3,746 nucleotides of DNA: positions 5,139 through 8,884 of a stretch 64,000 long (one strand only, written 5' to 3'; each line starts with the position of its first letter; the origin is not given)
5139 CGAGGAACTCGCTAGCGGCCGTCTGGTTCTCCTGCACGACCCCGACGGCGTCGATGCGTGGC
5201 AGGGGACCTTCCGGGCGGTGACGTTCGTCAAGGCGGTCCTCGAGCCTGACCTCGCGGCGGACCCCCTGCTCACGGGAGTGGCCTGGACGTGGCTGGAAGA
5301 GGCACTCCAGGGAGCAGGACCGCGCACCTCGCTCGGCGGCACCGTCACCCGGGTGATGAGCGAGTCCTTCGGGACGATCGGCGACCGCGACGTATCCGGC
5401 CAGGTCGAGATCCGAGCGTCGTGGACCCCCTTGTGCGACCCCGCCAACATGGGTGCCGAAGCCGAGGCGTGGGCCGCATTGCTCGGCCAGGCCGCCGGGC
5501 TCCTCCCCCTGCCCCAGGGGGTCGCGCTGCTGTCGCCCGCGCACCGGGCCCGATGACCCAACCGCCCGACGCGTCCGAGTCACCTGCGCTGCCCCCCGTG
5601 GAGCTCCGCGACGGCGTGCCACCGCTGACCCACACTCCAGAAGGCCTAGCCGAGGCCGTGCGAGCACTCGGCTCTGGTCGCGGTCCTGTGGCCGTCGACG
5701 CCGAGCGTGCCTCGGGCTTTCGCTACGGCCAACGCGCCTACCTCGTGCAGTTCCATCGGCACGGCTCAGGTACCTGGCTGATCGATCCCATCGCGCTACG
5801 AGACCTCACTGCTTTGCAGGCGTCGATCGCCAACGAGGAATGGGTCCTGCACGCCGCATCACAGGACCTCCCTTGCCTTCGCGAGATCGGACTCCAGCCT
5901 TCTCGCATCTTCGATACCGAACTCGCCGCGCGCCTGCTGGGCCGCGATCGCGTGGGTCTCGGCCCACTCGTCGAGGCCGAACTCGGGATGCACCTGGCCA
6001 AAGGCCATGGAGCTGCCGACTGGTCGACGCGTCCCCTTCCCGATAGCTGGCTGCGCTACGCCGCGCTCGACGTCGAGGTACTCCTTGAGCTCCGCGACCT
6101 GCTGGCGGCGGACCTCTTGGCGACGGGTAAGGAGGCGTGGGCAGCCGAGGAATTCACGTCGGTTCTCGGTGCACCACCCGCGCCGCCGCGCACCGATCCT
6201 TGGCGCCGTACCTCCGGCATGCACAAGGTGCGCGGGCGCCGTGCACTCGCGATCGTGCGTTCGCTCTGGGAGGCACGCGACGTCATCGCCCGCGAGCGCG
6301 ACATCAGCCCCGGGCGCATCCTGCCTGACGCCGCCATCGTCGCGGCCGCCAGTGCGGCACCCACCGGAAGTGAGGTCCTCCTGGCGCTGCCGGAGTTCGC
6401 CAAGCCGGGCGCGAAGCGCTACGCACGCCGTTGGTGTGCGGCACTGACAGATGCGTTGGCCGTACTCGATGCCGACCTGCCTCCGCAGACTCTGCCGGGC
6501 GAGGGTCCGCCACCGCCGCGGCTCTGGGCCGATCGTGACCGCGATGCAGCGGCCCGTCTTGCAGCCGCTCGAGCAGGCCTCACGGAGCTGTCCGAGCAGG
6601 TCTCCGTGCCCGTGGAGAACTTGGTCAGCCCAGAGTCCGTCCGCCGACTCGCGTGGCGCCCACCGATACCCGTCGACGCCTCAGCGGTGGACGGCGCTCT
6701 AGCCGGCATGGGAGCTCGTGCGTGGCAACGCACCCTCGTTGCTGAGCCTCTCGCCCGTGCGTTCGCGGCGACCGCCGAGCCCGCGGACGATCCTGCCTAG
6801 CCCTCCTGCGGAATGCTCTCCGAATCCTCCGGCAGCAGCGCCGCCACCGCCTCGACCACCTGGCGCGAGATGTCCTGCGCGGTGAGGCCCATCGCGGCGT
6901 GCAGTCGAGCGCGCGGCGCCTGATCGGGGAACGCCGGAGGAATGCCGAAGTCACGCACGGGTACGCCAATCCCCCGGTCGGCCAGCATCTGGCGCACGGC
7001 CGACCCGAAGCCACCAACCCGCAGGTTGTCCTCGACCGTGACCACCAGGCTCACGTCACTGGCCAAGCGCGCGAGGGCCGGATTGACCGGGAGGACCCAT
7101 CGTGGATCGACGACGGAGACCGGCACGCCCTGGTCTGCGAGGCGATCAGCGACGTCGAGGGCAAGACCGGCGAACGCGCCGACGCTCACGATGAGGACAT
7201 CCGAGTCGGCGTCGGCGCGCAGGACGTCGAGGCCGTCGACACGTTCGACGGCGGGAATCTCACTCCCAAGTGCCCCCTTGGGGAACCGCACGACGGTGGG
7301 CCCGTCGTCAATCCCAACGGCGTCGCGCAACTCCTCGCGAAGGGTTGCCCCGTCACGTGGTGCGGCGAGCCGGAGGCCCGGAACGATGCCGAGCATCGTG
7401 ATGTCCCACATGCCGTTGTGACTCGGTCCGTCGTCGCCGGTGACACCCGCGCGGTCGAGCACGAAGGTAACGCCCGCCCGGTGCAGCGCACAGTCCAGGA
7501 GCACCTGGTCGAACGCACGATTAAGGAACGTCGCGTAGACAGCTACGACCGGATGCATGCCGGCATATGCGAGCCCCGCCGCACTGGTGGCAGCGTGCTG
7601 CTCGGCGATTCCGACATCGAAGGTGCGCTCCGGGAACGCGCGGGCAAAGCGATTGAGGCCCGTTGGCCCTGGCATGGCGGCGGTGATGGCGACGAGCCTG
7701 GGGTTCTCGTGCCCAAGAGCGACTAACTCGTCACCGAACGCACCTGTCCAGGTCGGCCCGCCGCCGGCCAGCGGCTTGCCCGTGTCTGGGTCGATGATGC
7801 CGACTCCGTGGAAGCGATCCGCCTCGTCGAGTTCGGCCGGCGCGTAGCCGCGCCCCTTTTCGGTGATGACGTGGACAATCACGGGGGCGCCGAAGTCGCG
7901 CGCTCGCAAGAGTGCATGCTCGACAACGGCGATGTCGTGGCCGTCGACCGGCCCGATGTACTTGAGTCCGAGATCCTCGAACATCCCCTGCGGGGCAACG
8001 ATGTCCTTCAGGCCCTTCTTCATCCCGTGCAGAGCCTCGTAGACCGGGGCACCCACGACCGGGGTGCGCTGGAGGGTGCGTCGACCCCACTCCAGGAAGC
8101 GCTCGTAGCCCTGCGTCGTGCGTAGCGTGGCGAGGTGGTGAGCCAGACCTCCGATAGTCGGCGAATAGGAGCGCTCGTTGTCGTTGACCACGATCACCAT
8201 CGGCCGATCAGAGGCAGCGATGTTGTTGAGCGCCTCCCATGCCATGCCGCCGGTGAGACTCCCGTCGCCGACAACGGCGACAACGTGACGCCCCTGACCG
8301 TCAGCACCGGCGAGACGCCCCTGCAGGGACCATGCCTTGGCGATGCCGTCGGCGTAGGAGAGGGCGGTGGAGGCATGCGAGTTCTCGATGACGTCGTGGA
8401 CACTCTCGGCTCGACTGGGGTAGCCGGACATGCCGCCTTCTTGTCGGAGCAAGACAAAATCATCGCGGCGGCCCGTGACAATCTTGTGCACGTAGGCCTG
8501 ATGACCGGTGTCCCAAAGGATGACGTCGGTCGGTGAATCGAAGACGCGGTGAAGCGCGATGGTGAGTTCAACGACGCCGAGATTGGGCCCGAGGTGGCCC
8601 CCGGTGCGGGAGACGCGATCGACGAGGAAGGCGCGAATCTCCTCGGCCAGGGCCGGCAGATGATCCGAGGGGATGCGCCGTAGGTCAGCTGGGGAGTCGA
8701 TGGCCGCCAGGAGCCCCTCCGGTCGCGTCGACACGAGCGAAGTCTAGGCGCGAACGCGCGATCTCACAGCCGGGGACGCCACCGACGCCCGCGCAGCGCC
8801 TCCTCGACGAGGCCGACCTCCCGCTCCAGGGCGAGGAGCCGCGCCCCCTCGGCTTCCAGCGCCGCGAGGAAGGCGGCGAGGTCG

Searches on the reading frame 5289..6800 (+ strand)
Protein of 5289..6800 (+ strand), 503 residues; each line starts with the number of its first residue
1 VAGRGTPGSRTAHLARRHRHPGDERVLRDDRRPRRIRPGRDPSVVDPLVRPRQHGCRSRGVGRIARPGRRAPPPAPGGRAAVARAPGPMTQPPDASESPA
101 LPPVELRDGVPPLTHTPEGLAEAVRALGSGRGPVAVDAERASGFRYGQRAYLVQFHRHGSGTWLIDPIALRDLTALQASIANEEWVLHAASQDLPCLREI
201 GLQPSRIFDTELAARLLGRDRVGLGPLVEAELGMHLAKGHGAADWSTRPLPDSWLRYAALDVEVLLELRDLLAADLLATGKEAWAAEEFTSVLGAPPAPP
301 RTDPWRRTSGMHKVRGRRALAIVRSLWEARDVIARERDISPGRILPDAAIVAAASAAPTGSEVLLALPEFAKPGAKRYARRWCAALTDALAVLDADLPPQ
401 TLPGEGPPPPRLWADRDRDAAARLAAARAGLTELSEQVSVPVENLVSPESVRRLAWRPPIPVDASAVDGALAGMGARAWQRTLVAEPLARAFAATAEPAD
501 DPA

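Call 45: search_protein_families(library=pfam, proteins=[window:5289-6800:+], max_evalue=0.00001)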
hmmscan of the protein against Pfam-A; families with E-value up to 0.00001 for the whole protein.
window:5289-6800:+ (503 aa): 3 families
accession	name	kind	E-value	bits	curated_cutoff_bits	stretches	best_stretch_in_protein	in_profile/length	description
PF01612.26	DNA_pol_A_exo1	-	4.2e-37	128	23.6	1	116-274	6-170/173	3'-5' exonuclease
PF18305.6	DNA_pol_A_exoN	-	2.3e-27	95.6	23.5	1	406-492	1-87/87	3' to 5' exonuclease C-terminal domain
PF00570.28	HRDC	-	1.2e-14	54.5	23.8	1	320-386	2-68/68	HRDC domain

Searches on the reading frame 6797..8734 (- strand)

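Call 45: search_protein_families(library=pfam, proteins=[window:6797-8734:-], max_evalue=0.00001)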
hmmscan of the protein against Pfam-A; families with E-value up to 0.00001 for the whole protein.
window:6797-8734:- (645 aa): 3 families
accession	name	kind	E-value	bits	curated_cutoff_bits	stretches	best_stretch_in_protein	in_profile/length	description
PF13292.11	DXP_synthase_N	-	4e-110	367.8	21.2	1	9-291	1-274/274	1-deoxy-D-xylulose-5-phosphate synthase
PF02779.29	Transket_pyr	-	9.6e-43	146.3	27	1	327-489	3-172/174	Transketolase, pyrimidine binding domain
PF02780.25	Transketolase_C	-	8.6e-24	84.3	25.9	1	509-622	8-124/124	Transketolase, C-terminal domain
